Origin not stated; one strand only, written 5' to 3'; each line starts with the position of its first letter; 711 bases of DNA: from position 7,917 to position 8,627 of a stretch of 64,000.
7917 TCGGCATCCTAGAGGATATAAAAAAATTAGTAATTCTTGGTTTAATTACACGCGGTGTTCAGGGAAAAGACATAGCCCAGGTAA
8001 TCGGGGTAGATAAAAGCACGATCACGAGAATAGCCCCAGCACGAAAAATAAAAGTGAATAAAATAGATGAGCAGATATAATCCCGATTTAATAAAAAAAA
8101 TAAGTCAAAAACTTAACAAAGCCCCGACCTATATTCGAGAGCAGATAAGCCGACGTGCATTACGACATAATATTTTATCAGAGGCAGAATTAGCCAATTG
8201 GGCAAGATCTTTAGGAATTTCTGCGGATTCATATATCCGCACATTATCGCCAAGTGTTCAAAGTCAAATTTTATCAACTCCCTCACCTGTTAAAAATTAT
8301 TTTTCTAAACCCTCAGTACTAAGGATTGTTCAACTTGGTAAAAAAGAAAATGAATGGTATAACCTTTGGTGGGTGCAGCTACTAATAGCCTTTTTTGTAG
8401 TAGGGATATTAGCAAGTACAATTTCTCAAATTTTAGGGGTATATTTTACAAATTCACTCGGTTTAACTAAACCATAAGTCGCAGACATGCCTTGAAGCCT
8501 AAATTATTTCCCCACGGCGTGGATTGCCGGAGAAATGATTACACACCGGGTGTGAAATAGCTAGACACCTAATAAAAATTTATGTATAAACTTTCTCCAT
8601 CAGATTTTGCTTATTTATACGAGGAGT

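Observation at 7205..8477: Tandem array of four paralogous ~60-90-aa sigma70-region-4-like HTH mini-proteins plus a membrane-anchored fifth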

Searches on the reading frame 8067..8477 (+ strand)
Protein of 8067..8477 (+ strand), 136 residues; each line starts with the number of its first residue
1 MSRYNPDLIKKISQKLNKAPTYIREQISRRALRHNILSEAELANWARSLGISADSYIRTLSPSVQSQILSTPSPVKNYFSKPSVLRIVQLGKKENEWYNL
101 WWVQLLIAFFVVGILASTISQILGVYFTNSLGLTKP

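Call 5: search_protein_families(library=pfam, proteins=[window:8067-8477:+], max_evalue=1)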
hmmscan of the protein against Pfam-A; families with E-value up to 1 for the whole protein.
window:8067-8477:+ (136 aa): 0 families

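Call 6: search_protein_families(library=phrogs, proteins=[window:8067-8477:+], max_evalue=1)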
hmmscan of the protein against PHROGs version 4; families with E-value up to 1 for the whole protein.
window:8067-8477:+ (136 aa): 2 families
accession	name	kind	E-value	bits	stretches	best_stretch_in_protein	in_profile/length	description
phrog_369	-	unknown function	0.22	13.1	1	104-132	7-34/56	-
phrog_7771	-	unknown function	0.65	10.8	0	101-112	9-20/46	-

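Call 7: search_protein_families(library=padloc, proteins=[window:8067-8477:+], max_evalue=0.1)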
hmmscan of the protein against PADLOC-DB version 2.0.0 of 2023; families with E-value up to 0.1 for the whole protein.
window:8067-8477:+ (136 aa): 0 families

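Call 8: search_protein_families(library=ncbifam, proteins=[window:8067-8477:+], max_evalue=0.1)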
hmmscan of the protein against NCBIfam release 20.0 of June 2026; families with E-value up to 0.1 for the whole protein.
window:8067-8477:+ (136 aa): 0 families

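Call 32: find_homologous_proteins(query=window:8067-8477:+, max_evalue=0.01)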
Query window:8067-8477:+ (136 aa): 15 proteins with E <= 0.01 among 40 candidates.
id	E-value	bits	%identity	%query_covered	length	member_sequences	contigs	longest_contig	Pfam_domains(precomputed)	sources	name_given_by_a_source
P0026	6.3e-82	290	100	100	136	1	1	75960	-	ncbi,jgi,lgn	-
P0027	5.8e-57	209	74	100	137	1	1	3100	-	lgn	-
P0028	2.7e-56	207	74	100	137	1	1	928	-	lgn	-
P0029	2.1e-54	201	73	100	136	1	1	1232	-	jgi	jgi:hypothetical protein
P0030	5.6e-54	200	69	100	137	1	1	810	-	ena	-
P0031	2.7e-51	191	70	99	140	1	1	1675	-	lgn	-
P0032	6.6e-51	190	68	100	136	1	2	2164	-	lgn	-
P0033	3.5e-50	187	68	100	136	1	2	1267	-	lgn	-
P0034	1.1e-49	186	67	98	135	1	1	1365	-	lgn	-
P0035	4.3e-44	168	59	100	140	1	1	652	-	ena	-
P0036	1.9e-41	159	59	98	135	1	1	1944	-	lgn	-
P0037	7.0e-40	154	55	98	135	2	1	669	-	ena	-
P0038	1.1e-38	150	57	100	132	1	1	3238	-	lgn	-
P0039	2.9e-30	123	49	100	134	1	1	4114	-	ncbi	-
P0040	1.5e-21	95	65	57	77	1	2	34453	-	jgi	-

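Call 34: find_encoding_contigs(protein=P0039, flank=5000, max_places=3)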
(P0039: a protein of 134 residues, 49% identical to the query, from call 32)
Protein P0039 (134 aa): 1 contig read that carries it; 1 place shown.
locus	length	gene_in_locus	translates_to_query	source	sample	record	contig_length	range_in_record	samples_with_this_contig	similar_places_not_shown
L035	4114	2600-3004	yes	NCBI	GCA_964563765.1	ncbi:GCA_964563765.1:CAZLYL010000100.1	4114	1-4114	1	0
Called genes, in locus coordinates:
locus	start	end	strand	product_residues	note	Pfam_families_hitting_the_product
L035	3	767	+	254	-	?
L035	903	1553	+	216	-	-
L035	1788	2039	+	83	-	-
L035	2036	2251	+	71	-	-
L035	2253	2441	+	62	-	-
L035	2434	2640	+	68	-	-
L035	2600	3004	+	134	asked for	-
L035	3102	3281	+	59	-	-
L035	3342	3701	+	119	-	PF04677:CwfJ_C_1 (weak), PF11969:DcpS_C, PF01230:HIT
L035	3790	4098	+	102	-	PF03692:CxxCxxCC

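Call 63: predict_structure(alignment_id=A2)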
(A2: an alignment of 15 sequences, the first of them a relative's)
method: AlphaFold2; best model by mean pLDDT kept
length: 136 residues; sequences in the alignment: 15
mean_pLDDT: 75.3   pTM: 0.48
mean pLDDT of the five models: 75.3, 73.6, 73.3, 70.8, 70.0
residues with pLDDT >= 90: 44; 70-90: 44; 50-70: 27; < 50: 21
segments of 3 or more residues with pLDDT < 50: 73-82, 84-93
pLDDT, mean of each block of 10 residues (from residue 1): 83 95 92 89 92 91 84 46 44 57 78 74 66 56
secondary structure, 60 per line:
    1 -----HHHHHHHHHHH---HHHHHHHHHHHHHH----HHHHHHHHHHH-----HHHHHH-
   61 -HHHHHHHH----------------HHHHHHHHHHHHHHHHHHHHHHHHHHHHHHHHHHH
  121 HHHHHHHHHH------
elements in order: H6-16 H20-33 H38-48 H54-59 H62-69 H86-130
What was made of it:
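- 8067..8477 (+): ORF5, the terminal effector gene, 136 aa. Conserved helical N-domain (about residues 1-72), disordered linker (73-93), single TM helix (about 101-123) with invariant G91, K92, Y98, N99, W102, Q104, G113. AF2: N-domain pLDDT about 90, helix 86-130 (call 63).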

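Call 67: fold_search(model_id=the predicted structure, library=pdb)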
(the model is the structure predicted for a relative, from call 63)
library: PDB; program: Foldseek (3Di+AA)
matches with E <= 10: 45; with E <= 0.001: 0
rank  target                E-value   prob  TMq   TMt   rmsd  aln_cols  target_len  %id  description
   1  8s6p                  2.5e+00  0.44  0.28  0.18   5.7        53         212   13  Crystal structure of a computationally designed protein bound to a Ru-containing cofactor (released 2025-05-28)
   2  7dwm_A                2.8e+00  0.33  0.24  0.15   4.6        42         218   28  Crystal structure of the phage VqmA-DPO complex (released 2021-05-05)
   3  7dwm_B                3.6e+00  0.16  0.24  0.16  10.8        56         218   21  Crystal structure of the phage VqmA-DPO complex (released 2021-05-05)
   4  6bro_C                4.3e+00  0.02  0.11  0.13  16.4       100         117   15  Crystal structure of ASK1-D3 ubiquitin ligase form1 (released 2018-11-21)
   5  8c3w                  4.5e+00  0.21  0.26  0.18   6.0        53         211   15  Crystal structure of a computationally designed heme binding protein, dnHEM1 (released 2023-07-05)
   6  6bro_A                4.5e+00  0.02  0.11  0.13  16.5        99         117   17  Crystal structure of ASK1-D3 ubiquitin ligase form1 (released 2018-11-21)
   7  9qvm_t                4.8e+00  0.02  0.14  0.16  13.0       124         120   13  Cryo-EM reconstruction of the NEDD1 anchor protein and CDK5RAP2 bound to the gamma-tubulin ring complex (released 2025-05-21)
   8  4yy5_A                5.1e+00  0.15  0.26  0.34   6.0        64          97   14  Computationally designed left-handed alpha/alpha toroid with 3 repeats in space group P43212 (released 2015-12-16)
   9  4yxx                  5.8e+00  0.21  0.28  0.19   5.8        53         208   15  Computationally designed left-handed alpha/alpha toroid with 6 repeats (released 2015-12-16)
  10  2wzt_A                5.8e+00  0.11  0.18  0.10   7.6        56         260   18  Crystal structure of a mycobacterium aldo-keto reductase in its apo and liganded form (released 2010-02-16)
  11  9gvf                  6.1e+00  0.21  0.28  0.18   5.7        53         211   13  Crystal structure of a computationally designed protein (released 2025-10-08)
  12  4zmr_A                6.1e+00  0.20  0.24  0.16   4.4        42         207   21  Structural characterization of the full-length response regulator spr1814 in complex with a phosphate analogue reveals (released 2016-04-27)
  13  4fzi_B                6.5e+00  0.10  0.18  0.09   7.8        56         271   16  Crystal structure of prostaglandin F synthase from Trypanosoma cruzi (released 2012-07-18)
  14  2rn7_MODEL_1_A        6.5e+00  0.08  0.19  0.22   6.6        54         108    9  NMR solution structure of TnpE protein from Shigella flexneri. Northeast Structural Genomics Target SfR125 (released 2008-01-15)
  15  8iku                  6.5e+00  0.06  0.21  0.10   9.8        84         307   18  Aldo-keto reductase KmAKR - W297H (released 2024-03-06)
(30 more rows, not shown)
